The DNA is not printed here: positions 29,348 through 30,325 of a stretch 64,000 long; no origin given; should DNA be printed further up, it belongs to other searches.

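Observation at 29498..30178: FliG N+M domains (with EHPQ motif) fused to a LuxR-type HTH: a rotor-protein fold recruited as a transcription factor?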

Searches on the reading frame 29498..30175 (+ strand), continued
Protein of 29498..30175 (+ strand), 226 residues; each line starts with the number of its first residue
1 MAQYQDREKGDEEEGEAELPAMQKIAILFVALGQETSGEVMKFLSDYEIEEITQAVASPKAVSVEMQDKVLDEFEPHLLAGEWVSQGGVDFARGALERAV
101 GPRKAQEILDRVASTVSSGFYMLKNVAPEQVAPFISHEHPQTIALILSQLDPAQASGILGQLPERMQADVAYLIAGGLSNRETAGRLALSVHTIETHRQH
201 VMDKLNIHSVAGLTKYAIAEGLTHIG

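Call 44: predict_structure(alignment_id=A1)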
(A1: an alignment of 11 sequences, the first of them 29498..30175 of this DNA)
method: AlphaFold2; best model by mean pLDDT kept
length: 226 residues; sequences in the alignment: 11
mean_pLDDT: 50.5   pTM: 0.34
mean pLDDT of the five models: 50.5, 48.6, 48.2, 48.1, 43.5
residues with pLDDT >= 90: 0; 70-90: 8; 50-70: 108; < 50: 110
segments of 3 or more residues with pLDDT < 50: 1-20, 30-41, 43-70, 78-89, 112-124, 179-194, 224-226
pLDDT, mean of each block of 10 residues (from residue 1): 33 36 50 45 43 40 45 51 45 52 57 44 50 60 62 67 69 55 40 51 64 56 45
secondary structure, 60 per line:
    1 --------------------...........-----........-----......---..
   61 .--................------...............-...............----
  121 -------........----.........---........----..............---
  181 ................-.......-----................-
elements in order: H21-31 H37-44 H50-55 H64-79 H86-100 H102-116 H128-135 H140-148 H152-159 H164-177 H181-196 H198-204 H210-225

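Call 46: find_homologous_proteins(query=L057:9584-11383:+, max_evalue=1e-10)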
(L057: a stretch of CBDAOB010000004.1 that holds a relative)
Query L057:9584-11383:+ (600 aa): 894 proteins with E <= 1e-10 among 8000 candidates; the best 120 are listed.
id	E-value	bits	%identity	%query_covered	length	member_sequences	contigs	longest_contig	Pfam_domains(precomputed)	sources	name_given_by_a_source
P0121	0.0e+0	1290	100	99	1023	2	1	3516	PF14842.12,PF02518.32,PF14841.12,PF00512.32,PF00072.31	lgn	-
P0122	5.7e-186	638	51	98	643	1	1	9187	PF14842.12,PF14841.12,PF00512.32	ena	-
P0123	4.1e-161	556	46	99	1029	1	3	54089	PF14842.12,PF02518.32,PF14841.12,PF00512.32,PF00072.31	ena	-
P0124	6.3e-157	542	55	81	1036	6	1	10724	PF14842.12,PF02518.32,PF14841.12,PF00512.32,PF00072.31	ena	-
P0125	5.5e-155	536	53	83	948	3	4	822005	PF14842.12,PF02518.32,PF14841.12,PF00512.32,PF00072.31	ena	-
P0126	2.2e-148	514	53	79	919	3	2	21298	PF14842.12,PF02518.32,PF14841.12,PF00512.32,PF00072.31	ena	-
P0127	2.4e-112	395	52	59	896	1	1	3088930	PF14842.12,PF02518.32,PF14841.12,PF00512.32,PF00072.31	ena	-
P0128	8.3e-112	393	41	93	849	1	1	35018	PF14842.12,PF14841.12,PF00512.32,PF00072.31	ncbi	ncbi:MAG: response regulator [Candidatus Latescibacterota bacterium]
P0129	4.8e-92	328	49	61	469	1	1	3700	PF14842.12,PF14841.12,PF03448.23,PF01706.22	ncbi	-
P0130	6.8e-92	327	43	61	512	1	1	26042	PF14842.12,PF14841.12,PF01706.22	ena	-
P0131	1.4e-91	326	46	60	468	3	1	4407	PF14842.12,PF14841.12,PF03448.23,PF01706.22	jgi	-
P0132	1.5e-91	326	47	61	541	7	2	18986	PF14842.12,PF14841.12,PF03448.23,PF01706.22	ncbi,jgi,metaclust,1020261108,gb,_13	metaclust:\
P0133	1.9e-91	326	43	61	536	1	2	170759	PF14842.12,PF14841.12,PF03448.23,PF01706.22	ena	-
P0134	7.0e-90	321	49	60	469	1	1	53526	PF14842.12,PF14841.12,PF01706.22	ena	-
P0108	2.1e-88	316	63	39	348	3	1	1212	PF14842.12,PF14841.12,PF03448.23,PF01706.22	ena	-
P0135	1.1e-87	314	63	38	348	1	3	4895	PF14842.12,PF14841.12,PF03448.23,PF01706.22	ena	-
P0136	2.4e-87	312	63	39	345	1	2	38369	PF14842.12,PF14841.12,PF03448.23,PF01706.22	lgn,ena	-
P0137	3.0e-87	312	62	39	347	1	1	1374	PF14842.12,PF14841.12,PF03448.23,PF01706.22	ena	-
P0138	6.6e-87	311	65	37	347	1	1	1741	PF14842.12,PF14841.12,PF03448.23,PF01706.22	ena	-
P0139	1.3e-86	310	63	38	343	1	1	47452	PF14842.12,PF14841.12,PF03448.23,PF01706.22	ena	-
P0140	1.7e-86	310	43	60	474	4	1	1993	PF14842.12,PF14841.12,PF01706.22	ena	-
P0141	2.8e-86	309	64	39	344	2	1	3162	PF14842.12,PF14841.12,PF03448.23,PF01706.22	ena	-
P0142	6.2e-86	308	44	60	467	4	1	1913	PF14842.12,PF14841.12,PF01706.22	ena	-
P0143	6.3e-86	308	63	38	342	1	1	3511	PF14842.12,PF14841.12,PF03448.23,PF01706.22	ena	-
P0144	6.8e-86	308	64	38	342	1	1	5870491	PF14842.12,PF14841.12,PF03448.23,PF01706.22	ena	-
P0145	7.3e-86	308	63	38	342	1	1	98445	PF14842.12,PF14841.12,PF03448.23,PF01706.22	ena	-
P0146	9.3e-86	307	62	39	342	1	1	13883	PF14842.12,PF14841.12,PF03448.23,PF01706.22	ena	-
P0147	1.0e-85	307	62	39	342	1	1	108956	PF14842.12,PF14841.12,PF03448.23,PF01706.22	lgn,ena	-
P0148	1.2e-85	307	61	39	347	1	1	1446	PF14842.12,PF14841.12,PF03448.23,PF01706.22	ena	-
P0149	1.2e-85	307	63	38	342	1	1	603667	PF14842.12,PF14841.12,PF03448.23,PF01706.22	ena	-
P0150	1.2e-85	307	62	38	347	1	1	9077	PF14842.12,PF14841.12,PF03448.23,PF01706.22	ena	-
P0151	1.3e-85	307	64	39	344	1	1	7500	PF14842.12,PF14841.12,PF03448.23,PF01706.22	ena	-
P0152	1.3e-85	307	62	38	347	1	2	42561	PF14842.12,PF14841.12,PF03448.23,PF01706.22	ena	-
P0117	1.3e-85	307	62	38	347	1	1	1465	PF14842.12,PF14841.12,PF03448.23,PF01706.22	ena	-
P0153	1.3e-85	307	62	39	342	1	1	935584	PF14842.12,PF14841.12,PF03448.23,PF01706.22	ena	-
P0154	1.4e-85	307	64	37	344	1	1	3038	PF14842.12,PF14841.12,PF03448.23,PF01706.22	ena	-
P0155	1.4e-85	307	63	39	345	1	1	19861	PF14842.12,PF14841.12,PF03448.23,PF01706.22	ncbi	-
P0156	1.7e-85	306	63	37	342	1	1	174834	PF14842.12,PF14841.12,PF03448.23,PF01706.22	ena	-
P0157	2.0e-85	306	63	39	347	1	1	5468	PF14842.12,PF14841.12,PF03448.23,PF01706.22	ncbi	-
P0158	2.0e-85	306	63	39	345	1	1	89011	PF14842.12,PF14841.12,PF03448.23,PF01706.22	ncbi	-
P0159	2.1e-85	306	63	38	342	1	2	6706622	PF14842.12,PF14841.12,PF03448.23,PF01706.22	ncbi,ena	-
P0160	2.1e-85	306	62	39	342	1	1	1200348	PF14842.12,PF14841.12,PF03448.23,PF01706.22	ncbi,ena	-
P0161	2.4e-85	306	63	37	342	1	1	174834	PF14842.12,PF14841.12,PF03448.23,PF01706.22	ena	-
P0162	2.4e-85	306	63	39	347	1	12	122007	PF14842.12,PF14841.12,PF03448.23,PF01706.22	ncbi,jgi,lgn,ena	jgi:flagellar motor switch protein FliG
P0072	2.4e-85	306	64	37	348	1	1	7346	PF14842.12,PF14841.12,PF03448.23,PF01706.22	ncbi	ncbi:MAG: flagellar motor switch protein FliG [Candidatus Latescibacterota bacterium]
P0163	2.4e-85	306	63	39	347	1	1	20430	PF14842.12,PF14841.12,PF03448.23,PF01706.22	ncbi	-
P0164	2.7e-85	306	63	38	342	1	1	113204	PF14842.12,PF14841.12,PF03448.23,PF01706.22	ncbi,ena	-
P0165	3.5e-85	305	62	39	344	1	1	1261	PF14842.12,PF14841.12,PF03448.23,PF01706.22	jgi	jgi:flagellar motor switch protein FliG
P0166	5.4e-85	305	63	39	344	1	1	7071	PF14842.12,PF14841.12,PF03448.23,PF01706.22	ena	-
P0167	5.6e-85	305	63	39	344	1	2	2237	PF14842.12,PF14841.12,PF03448.23,PF01706.22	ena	-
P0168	5.7e-85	305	63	39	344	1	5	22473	PF14842.12,PF14841.12,PF03448.23,PF01706.22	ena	-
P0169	6.7e-85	304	64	37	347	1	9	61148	PF14842.12,PF14841.12,PF03448.23,PF01706.22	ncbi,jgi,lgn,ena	ncbi:MAG: flagellar motor switch protein FliG [Candidatus Latescibacterota bacterium]|jgi:flagellar 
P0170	7.1e-85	304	64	37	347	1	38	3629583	PF14842.12,PF14841.12,PF03448.23,PF01706.22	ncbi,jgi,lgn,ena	jgi:flagellar motor switch protein FliG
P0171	8.5e-85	304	43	61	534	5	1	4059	PF14842.12,PF14841.12,PF03448.23,PF01706.22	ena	-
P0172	8.8e-85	304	62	38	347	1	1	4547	PF14842.12,PF14841.12,PF03448.23,PF01706.22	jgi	-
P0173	8.9e-85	304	63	37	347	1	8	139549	PF14842.12,PF14841.12,PF03448.23,PF01706.22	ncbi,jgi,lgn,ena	ncbi:MAG: flagellar motor switch protein FliG [Candidatus Latescibacterota bacterium]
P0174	9.2e-85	304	61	40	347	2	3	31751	PF14842.12,PF14841.12,PF03448.23,PF01706.22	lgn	-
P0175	9.5e-85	304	63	37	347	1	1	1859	PF14842.12,PF14841.12,PF03448.23,PF01706.22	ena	-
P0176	1.2e-84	304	63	37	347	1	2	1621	PF14842.12,PF14841.12,PF03448.23,PF01706.22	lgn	-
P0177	1.2e-84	303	61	39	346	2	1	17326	PF14842.12,PF14841.12,PF03448.23,PF01706.22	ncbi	-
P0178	1.3e-84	303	45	61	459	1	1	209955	PF14842.12,PF14841.12,PF01706.22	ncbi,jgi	-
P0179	1.3e-84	303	63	37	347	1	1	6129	PF14842.12,PF14841.12,PF03448.23,PF01706.22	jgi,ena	-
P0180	1.4e-84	303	63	38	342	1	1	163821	PF14842.12,PF14841.12,PF03448.23,PF01706.22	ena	-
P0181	1.6e-84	303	55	43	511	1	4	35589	PF14842.12,PF14841.12,PF03448.23,PF01706.22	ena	-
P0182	1.9e-84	303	63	37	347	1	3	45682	PF14842.12,PF14841.12,PF03448.23,PF01706.22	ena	-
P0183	2.1e-84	303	63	37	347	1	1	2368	PF14842.12,PF14841.12,PF03448.23,PF01706.22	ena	-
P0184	3.5e-84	302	61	37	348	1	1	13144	PF14842.12,PF14841.12,PF03448.23,PF01706.22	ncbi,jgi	ncbi:MAG: flagellar motor switch protein FliG [Candidatus Latescibacterota bacterium]|jgi:flagellar 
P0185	3.7e-84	302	63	37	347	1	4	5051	PF14842.12,PF14841.12,PF03448.23,PF01706.22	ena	-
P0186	5.1e-84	301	63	37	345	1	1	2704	PF14842.12,PF14841.12,PF03448.23,PF01706.22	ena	-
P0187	5.4e-84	301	63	37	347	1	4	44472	PF14842.12,PF14841.12,PF03448.23,PF01706.22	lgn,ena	-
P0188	6.9e-84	301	63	37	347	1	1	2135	PF14842.12,PF14841.12,PF03448.23,PF01706.22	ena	-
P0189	7.0e-84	301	59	39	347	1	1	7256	PF14842.12,PF14841.12,PF03448.23,PF01706.22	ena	-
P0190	7.1e-84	301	57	41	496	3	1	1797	PF14842.12,PF14841.12,PF03448.23,PF01706.22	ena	-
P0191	7.3e-84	301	60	39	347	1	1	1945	PF14842.12,PF14841.12,PF03448.23,PF01706.22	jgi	jgi:flagellar motor switch protein FliG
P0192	9.3e-84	301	60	39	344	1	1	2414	PF14842.12,PF14841.12,PF03448.23,PF01706.22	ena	-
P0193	1.0e-83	300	57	43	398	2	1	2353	PF14842.12,PF14841.12,PF03448.23,PF01706.22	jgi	jgi:flagellar motor switch protein FliG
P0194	1.0e-83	300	63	37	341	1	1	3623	PF14842.12,PF14841.12,PF03448.23,PF01706.22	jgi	jgi:flagellar motor switch protein FliG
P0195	1.0e-83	300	45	61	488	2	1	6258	PF14842.12,PF14841.12,PF03448.23,PF01706.22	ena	-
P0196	1.4e-83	300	42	61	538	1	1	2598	PF14842.12,PF14841.12,PF03448.23,PF01706.22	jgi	-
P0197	1.4e-83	300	61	38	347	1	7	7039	PF14842.12,PF14841.12,PF03448.23,PF01706.22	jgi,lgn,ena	jgi:flagellar motor switch protein FliG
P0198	1.7e-83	300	61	39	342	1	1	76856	PF14842.12,PF14841.12,PF03448.23,PF01706.22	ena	-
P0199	2.0e-83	300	63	37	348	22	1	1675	PF14842.12,PF14841.12,PF03448.23,PF01706.22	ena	-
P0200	2.0e-83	299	62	39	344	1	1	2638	PF14842.12,PF14841.12,PF03448.23,PF01706.22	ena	-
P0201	2.1e-83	299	62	37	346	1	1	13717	PF14842.12,PF14841.12,PF03448.23,PF01706.22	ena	-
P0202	2.1e-83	299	59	38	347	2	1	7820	PF14842.12,PF14841.12,PF03448.23,PF01706.22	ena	-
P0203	2.7e-83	299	59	38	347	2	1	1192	PF14842.12,PF14841.12,PF01706.22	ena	-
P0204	3.7e-83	299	63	37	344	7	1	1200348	PF14842.12,PF14841.12,PF03448.23,PF01706.22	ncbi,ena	-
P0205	5.3e-83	298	62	37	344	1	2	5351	PF14842.12,PF14841.12,PF03448.23,PF01706.22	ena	-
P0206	5.5e-83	298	60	39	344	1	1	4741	PF14842.12,PF14841.12,PF03448.23,PF01706.22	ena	-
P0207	6.5e-83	298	61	39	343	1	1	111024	PF14842.12,PF14841.12,PF03448.23,PF01706.22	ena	-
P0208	6.8e-83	298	61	39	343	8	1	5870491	PF14842.12,PF14841.12,PF03448.23,PF01706.22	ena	-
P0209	8.1e-83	297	61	39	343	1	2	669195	PF14842.12,PF14841.12,PF03448.23,PF01706.22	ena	-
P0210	8.3e-83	297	61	39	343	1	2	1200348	PF14842.12,PF14841.12,PF03448.23,PF01706.22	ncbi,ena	-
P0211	8.6e-83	297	60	39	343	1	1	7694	PF14842.12,PF14841.12,PF03448.23,PF01706.22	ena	-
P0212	9.0e-83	297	61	39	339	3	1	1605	PF14842.12,PF14841.12,PF03448.23,PF01706.22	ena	-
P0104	1.1e-82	297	49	54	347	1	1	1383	PF14842.12,PF14841.12,PF01706.22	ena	-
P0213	1.1e-82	297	62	39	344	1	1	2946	PF14842.12,PF14841.12,PF03448.23,PF01706.22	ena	-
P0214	1.2e-82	297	59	39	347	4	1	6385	PF14842.12,PF14841.12,PF03448.23,PF01706.22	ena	-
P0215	1.7e-82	296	61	39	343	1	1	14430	PF14842.12,PF14841.12,PF03448.23,PF01706.22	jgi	jgi:flagellar motor switch protein FliG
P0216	1.7e-82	296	61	39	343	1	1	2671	PF14842.12,PF14841.12,PF03448.23,PF01706.22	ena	-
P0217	1.9e-82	296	62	39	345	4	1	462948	PF14842.12,PF14841.12,PF03448.23,PF01706.22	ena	-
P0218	2.2e-82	296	59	40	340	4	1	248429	PF14842.12,PF14841.12,PF03448.23,PF01706.22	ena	-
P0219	2.2e-82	296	60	38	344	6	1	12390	PF14842.12,PF14841.12,PF03448.23,PF01706.22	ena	-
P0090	2.2e-82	296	58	39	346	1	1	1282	PF14842.12,PF14841.12,PF03448.23,PF01706.22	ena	-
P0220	2.4e-82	296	62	37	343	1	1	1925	PF14842.12,PF14841.12,PF03448.23,PF01706.22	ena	-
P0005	2.4e-82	296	60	39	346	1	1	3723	PF14842.12,PF14841.12,PF03448.23,PF01706.22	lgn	-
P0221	2.4e-82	296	59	38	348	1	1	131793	PF14842.12,PF14841.12,PF03448.23,PF01706.22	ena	-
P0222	2.5e-82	296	59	39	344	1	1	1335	PF14842.12,PF14841.12,PF03448.23,PF01706.22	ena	-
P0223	2.8e-82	296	61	37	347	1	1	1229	PF14842.12,PF14841.12,PF03448.23,PF01706.22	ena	-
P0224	3.0e-82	296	61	39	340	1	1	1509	PF14842.12,PF14841.12,PF03448.23,PF01706.22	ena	-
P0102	3.1e-82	296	58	39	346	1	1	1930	PF14842.12,PF14841.12,PF03448.23,PF01706.22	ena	-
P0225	3.7e-82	295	60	38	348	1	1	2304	PF14842.12,PF14841.12,PF03448.23,PF01706.22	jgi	-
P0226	5.7e-82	295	60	37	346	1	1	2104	PF14842.12,PF14841.12,PF03448.23,PF01706.22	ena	-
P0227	6.6e-82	294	61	39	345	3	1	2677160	PF14842.12,PF14841.12,PF03448.23,PF01706.22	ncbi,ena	-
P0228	6.7e-82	294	61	39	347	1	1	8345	PF14842.12,PF14841.12,PF03448.23,PF01706.22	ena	-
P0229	7.7e-82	294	62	37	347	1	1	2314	PF14842.12,PF14841.12,PF03448.23,PF01706.22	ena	-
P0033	7.9e-82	294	60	38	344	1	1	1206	PF14842.12,PF14841.12,PF03448.23,PF01706.22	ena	-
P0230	7.9e-82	294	56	43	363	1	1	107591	PF14842.12,PF14841.12,PF03448.23,PF01706.22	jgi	jgi:flagellar motor switch protein FliG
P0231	8.5e-82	294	49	52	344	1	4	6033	PF14842.12,PF14841.12,PF03448.23,PF01706.22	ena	-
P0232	8.7e-82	294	60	37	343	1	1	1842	PF14842.12,PF14841.12,PF03448.23,PF01706.22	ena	-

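Call 57: find_homologous_proteins(query=L049:13601-14260:+, max_evalue=1e-10)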
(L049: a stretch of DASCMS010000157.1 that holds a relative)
Query L049:13601-14260:+ (220 aa): 7634 proteins with E <= 1e-10 among 8000 candidates; the best 120 are listed.
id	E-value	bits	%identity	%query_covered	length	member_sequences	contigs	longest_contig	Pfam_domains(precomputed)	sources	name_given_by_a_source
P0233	9.8e-135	465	100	100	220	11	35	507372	PF00196.26,PF08281.19,PF00072.31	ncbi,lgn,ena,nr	ncbi:MAG: response regulator transcription factor [Candidatus Latescibacteria bacterium]|nr:DNA-bind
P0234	4.3e-108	378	80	100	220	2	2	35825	PF00196.26,PF08281.19,PF00072.31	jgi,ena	jgi:two-component system, NarL family, nitrate/nitrite response regulator NarL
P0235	6.8e-104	364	83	98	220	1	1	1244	PF00196.26,PF08281.19,PF00072.31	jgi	-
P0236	1.1e-101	357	76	100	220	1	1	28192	PF00196.26,PF08281.19,PF00072.31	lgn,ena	-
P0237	9.1e-100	351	76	97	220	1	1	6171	PF00196.26,PF08281.19,PF00072.31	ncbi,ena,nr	ncbi:MAG: response regulator transcription factor [bacterium]|nr:response regulator transcription fa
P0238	1.5e-97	343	73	98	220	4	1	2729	PF00196.26,PF08281.19,PF00072.31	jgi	jgi:two-component system nitrate/nitrite response regulator NarL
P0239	3.2e-97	342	75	100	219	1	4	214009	PF00196.26,PF08281.19,PF00072.31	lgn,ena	-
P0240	9.4e-97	341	73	100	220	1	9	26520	PF00196.26,PF08281.19,PF00072.31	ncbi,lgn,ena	-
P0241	4.5e-95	335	82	93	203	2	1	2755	PF00196.26,PF08281.19,PF00072.31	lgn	-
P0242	8.5e-91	321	71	98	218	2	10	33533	PF00196.26,PF08281.19,PF00072.31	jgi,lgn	jgi:two-component system nitrate/nitrite response regulator NarL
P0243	4.5e-88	312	68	100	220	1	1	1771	PF00196.26,PF08281.19,PF00072.31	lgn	-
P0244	1.1e-84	301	68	100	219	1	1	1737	PF00196.26,PF08281.19,PF00072.31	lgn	-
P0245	3.6e-84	300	67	97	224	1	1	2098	PF00196.26,PF08281.19,PF00072.31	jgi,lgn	jgi:two-component system nitrate/nitrite response regulator NarL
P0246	4.8e-83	296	66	100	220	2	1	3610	PF00196.26,PF08281.19,PF00072.31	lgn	-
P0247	7.5e-82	292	80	80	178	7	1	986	PF00196.26,PF08281.19,PF00072.31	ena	-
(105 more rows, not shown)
